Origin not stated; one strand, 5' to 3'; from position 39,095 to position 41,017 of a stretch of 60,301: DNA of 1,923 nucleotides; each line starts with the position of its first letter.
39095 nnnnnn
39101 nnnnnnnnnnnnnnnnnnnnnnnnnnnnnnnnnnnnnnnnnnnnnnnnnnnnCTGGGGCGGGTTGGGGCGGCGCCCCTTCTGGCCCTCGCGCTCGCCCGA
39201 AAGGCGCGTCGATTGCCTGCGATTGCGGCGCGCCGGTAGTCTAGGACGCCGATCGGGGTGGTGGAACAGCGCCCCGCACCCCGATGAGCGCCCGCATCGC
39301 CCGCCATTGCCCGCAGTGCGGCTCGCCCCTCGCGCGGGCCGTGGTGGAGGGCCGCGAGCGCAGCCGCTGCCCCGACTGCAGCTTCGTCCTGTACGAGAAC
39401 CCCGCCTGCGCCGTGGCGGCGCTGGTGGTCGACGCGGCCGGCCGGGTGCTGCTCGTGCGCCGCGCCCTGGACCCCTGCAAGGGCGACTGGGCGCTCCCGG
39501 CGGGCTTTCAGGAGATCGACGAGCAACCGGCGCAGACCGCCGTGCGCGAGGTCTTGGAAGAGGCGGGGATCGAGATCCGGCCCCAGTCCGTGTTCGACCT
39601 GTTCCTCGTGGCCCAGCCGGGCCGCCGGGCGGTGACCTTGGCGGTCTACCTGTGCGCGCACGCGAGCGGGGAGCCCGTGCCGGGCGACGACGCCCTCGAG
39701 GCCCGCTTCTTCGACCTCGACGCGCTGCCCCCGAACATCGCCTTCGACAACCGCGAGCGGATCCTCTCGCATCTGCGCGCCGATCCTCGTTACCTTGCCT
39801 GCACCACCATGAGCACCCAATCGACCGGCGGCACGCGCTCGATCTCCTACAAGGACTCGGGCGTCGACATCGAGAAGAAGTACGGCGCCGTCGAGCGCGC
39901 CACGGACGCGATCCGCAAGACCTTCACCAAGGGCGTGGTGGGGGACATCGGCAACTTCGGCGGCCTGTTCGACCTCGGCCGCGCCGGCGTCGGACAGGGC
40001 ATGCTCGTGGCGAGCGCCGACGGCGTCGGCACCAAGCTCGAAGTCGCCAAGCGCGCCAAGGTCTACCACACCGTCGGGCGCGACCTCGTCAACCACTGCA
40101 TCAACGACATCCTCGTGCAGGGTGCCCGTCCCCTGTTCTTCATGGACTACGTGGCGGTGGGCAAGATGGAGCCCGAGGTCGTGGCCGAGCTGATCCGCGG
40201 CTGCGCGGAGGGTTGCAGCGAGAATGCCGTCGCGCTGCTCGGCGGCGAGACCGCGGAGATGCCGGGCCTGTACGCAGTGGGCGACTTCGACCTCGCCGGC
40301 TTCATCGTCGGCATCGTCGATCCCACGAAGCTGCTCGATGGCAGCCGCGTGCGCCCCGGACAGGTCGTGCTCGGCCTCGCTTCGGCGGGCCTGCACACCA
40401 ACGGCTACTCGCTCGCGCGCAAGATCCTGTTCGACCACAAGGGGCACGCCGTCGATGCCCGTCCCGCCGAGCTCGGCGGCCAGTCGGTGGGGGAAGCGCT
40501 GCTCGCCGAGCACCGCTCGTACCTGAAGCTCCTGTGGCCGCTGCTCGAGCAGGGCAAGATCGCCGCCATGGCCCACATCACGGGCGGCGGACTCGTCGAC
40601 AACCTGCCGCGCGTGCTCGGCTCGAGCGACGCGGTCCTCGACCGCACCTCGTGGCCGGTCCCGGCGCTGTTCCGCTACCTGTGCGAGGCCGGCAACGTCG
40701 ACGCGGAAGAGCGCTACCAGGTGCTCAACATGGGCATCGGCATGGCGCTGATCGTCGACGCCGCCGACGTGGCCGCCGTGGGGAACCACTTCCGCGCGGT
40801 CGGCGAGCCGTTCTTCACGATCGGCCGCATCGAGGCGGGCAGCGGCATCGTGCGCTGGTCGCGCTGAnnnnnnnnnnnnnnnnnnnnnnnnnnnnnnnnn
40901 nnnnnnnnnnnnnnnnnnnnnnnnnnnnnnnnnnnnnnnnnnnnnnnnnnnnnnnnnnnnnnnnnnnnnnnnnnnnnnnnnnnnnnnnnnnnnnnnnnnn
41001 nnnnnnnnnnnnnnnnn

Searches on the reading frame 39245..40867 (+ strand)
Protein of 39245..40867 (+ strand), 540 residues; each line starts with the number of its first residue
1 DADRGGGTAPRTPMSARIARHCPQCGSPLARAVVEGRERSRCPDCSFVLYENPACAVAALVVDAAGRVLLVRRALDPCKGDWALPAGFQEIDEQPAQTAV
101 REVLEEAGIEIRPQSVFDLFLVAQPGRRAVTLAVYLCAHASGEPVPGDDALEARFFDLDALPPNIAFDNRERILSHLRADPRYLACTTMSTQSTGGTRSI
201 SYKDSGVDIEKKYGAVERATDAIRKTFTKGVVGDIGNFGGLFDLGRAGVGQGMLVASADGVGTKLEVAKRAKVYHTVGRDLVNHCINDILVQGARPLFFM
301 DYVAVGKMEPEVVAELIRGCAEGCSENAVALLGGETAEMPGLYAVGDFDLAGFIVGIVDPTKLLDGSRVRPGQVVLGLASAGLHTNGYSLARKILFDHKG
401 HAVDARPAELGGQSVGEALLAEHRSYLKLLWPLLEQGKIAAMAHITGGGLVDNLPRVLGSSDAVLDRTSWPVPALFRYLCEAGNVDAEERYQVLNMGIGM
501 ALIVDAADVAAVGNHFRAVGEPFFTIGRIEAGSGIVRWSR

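Call 25: search_protein_families(library=pfam, proteins=[window:39245-40867:+], max_evalue=0.001)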
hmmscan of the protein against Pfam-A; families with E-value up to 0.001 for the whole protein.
window:39245-40867:+ (540 aa): 4 families
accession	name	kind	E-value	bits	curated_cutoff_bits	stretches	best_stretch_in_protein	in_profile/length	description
PF02769.27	AIRS_C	-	5.7e-25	88.7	23.1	1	370-535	1-151/156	AIR synthase related protein, C-terminal domain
PF00586.29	AIRS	-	6.3e-21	75.3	24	1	251-358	12-112/112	AIR synthase related protein, N-terminal domain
PF00293.34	NUDIX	-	8.4e-19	68.3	21.1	1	56-171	5-129/134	NUDIX domain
PF14803.11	Zn_ribbon_Nudix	-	8e-08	32.5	25.6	1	20-51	1-34/34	Nudix N-terminal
